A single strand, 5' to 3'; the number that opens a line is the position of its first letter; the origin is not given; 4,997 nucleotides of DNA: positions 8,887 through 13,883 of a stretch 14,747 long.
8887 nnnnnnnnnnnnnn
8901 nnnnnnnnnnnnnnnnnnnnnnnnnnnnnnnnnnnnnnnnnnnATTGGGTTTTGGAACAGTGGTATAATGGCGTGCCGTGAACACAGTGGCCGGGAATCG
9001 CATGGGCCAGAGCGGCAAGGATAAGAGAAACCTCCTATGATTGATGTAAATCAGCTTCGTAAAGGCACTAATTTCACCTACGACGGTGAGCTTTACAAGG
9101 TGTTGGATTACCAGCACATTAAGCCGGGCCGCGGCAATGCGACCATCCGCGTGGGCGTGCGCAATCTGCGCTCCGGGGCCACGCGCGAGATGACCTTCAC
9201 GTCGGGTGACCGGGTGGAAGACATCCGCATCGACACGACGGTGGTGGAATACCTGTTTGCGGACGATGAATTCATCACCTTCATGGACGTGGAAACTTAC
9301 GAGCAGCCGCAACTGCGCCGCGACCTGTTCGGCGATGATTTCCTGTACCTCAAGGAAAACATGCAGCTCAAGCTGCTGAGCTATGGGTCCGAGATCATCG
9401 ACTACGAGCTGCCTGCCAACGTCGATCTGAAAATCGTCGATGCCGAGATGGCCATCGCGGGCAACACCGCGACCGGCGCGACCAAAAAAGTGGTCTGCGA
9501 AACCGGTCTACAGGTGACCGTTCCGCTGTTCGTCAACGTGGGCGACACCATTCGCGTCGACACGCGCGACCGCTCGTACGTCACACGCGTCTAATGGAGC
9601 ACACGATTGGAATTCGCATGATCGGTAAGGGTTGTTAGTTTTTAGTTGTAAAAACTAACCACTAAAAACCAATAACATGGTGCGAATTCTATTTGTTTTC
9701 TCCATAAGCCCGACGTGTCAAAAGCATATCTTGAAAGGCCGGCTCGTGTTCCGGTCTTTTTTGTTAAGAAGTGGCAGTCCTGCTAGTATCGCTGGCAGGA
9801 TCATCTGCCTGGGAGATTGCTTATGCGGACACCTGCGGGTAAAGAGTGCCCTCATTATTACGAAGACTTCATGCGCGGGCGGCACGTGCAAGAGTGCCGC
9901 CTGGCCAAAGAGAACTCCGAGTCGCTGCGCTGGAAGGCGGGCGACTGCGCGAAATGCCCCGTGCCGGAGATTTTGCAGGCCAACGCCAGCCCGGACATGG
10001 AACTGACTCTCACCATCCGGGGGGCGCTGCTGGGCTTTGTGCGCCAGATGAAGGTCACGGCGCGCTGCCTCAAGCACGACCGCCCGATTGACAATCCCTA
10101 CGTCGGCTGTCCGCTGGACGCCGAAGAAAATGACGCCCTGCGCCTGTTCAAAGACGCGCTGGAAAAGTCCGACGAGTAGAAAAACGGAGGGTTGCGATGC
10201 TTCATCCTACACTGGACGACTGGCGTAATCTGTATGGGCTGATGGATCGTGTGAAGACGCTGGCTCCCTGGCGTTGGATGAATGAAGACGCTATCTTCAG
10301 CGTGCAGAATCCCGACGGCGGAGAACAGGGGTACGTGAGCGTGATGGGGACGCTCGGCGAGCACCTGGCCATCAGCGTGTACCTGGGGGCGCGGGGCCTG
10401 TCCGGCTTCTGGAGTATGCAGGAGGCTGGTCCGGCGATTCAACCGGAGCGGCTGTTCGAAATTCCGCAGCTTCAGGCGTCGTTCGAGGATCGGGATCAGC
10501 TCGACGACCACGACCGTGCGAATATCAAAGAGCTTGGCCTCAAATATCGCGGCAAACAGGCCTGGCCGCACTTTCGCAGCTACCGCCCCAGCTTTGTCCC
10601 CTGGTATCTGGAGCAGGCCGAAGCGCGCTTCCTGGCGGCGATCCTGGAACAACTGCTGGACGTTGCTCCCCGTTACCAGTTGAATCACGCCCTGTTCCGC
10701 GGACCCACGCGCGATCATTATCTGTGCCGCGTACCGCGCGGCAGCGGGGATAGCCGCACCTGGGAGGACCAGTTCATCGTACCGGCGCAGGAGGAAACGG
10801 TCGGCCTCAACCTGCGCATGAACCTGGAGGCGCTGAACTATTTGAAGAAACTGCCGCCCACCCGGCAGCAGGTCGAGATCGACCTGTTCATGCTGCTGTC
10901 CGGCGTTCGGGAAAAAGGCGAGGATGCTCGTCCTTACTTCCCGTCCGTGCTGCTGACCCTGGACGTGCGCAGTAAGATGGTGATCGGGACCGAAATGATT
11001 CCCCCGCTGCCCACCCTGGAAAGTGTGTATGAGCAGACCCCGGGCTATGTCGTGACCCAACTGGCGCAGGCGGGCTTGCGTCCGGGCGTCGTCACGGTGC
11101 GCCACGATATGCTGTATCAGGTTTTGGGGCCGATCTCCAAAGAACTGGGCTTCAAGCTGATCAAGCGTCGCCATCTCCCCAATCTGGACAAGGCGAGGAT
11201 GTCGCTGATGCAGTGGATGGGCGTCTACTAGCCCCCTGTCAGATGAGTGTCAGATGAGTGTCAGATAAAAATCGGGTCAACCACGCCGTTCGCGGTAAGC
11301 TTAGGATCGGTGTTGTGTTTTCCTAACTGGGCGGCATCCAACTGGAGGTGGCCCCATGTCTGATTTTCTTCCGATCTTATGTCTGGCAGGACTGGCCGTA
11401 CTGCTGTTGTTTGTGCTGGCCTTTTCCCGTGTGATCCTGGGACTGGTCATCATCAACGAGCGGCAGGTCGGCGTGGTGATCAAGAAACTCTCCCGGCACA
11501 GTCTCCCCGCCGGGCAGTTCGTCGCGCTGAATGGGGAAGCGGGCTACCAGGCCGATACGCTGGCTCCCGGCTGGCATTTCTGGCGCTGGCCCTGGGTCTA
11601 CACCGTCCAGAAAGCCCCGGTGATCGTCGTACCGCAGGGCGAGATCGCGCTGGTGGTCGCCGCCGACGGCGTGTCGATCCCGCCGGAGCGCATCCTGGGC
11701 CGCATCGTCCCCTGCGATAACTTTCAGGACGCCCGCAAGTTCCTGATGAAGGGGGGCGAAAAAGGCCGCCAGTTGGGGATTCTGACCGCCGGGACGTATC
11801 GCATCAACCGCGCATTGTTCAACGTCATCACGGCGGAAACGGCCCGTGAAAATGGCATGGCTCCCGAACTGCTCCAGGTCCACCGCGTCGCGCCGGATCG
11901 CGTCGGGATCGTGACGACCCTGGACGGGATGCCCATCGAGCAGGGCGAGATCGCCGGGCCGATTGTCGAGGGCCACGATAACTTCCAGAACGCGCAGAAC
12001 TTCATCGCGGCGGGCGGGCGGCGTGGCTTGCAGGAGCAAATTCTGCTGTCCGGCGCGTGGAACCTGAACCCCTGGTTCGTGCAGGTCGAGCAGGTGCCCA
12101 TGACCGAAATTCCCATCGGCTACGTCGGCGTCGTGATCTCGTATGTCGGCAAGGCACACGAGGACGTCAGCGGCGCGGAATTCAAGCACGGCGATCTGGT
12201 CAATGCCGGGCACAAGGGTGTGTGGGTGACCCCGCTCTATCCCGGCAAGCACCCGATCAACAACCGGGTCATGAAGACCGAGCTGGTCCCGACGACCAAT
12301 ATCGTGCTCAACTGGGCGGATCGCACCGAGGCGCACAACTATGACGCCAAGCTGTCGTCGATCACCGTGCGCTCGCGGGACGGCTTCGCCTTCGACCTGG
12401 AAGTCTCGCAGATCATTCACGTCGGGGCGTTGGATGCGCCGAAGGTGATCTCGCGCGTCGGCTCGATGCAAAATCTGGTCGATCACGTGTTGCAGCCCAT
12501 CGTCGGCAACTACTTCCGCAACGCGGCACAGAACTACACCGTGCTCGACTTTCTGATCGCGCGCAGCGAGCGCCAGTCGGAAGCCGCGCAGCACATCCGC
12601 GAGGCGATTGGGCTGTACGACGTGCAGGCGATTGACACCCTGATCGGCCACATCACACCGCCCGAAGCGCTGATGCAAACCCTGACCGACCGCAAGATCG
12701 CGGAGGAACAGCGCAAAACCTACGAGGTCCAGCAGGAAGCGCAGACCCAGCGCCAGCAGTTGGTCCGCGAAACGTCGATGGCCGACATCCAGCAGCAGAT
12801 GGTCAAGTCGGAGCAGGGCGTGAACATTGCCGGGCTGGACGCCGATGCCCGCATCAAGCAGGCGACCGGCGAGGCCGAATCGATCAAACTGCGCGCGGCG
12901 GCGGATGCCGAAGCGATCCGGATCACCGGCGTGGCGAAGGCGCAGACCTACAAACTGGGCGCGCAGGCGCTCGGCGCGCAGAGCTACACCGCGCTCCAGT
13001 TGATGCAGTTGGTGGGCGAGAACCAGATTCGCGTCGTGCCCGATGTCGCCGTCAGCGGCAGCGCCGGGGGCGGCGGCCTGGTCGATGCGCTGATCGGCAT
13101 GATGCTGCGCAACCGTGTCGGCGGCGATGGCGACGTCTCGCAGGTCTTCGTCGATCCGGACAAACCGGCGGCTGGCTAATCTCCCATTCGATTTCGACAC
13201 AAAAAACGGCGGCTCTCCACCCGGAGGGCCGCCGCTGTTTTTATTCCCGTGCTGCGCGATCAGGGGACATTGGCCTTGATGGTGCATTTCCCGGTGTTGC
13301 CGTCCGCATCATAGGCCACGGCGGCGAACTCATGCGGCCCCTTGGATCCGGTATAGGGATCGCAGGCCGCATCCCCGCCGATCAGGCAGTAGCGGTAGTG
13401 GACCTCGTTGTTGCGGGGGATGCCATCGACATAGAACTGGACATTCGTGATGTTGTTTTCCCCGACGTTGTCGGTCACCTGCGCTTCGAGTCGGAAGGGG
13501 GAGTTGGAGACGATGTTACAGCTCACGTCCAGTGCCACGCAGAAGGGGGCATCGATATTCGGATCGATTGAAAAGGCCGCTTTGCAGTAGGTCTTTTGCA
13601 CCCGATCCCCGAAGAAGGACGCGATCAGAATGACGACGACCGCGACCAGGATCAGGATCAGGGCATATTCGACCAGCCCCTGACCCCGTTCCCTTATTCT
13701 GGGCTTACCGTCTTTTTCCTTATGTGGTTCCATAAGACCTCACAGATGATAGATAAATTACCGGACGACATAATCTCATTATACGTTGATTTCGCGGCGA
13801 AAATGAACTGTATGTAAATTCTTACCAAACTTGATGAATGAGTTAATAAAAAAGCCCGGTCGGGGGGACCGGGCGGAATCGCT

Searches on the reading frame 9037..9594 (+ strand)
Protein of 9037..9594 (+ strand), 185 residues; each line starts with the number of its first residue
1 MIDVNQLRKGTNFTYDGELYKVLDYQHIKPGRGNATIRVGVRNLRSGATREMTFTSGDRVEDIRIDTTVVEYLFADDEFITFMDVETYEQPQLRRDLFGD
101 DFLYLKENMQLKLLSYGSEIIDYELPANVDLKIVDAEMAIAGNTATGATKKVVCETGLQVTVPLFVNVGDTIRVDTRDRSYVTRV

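Call 7: search_protein_families(library=pfam, proteins=[window:9037-9594:+], max_evalue=0.001)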
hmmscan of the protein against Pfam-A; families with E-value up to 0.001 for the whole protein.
window:9037-9594:+ (185 aa): 3 families
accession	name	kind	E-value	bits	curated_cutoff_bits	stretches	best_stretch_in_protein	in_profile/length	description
PF09285.17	Elong-fact-P_C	-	4.3e-22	78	25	1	129-184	1-56/56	Elongation factor P, C-terminal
PF08207.18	EFP_N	-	1.2e-20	73.7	23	1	4-60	2-58/58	Elongation factor P (EF-P) KOW-like domain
PF01132.26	EFP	-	2.9e-15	56.4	27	1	70-121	3-54/54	Elongation factor P (EF-P) OB domain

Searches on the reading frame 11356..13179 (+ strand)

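Call 7: search_protein_families(library=pfam, proteins=[window:11356-13179:+], max_evalue=0.001)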
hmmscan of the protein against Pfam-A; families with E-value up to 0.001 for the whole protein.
window:11356-13179:+ (607 aa): 1 family
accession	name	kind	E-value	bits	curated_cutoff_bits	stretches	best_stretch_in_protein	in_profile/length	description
PF01145.31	Band_7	-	1.7e-27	97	23.6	1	251-466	2-173/176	SPFH domain / Band 7 family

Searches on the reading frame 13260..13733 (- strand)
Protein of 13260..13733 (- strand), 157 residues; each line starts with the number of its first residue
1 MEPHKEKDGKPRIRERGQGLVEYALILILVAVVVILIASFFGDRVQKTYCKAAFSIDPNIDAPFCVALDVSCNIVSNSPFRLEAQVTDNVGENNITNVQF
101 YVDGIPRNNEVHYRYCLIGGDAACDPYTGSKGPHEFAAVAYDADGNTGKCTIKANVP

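Call 53: search_protein_families(library=pfam, proteins=[window:13260-13733:-], max_evalue=0.1)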
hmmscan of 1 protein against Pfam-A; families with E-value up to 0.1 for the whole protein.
window:13260-13733:- (157 aa): 3 families
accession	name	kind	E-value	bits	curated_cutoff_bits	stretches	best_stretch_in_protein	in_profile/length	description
PF17957.7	Big_7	-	0.00089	20.3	24.1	1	75-130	14-55/70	Bacterial Ig domain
PF04964.19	Flp_Fap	-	0.0055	16.9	32.2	1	20-42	10-32/46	Flp/Fap pilin component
PF04021.17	Class_IIIsignal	-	0.033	14.6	23.7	1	16-39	2-25/27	Class III signal peptide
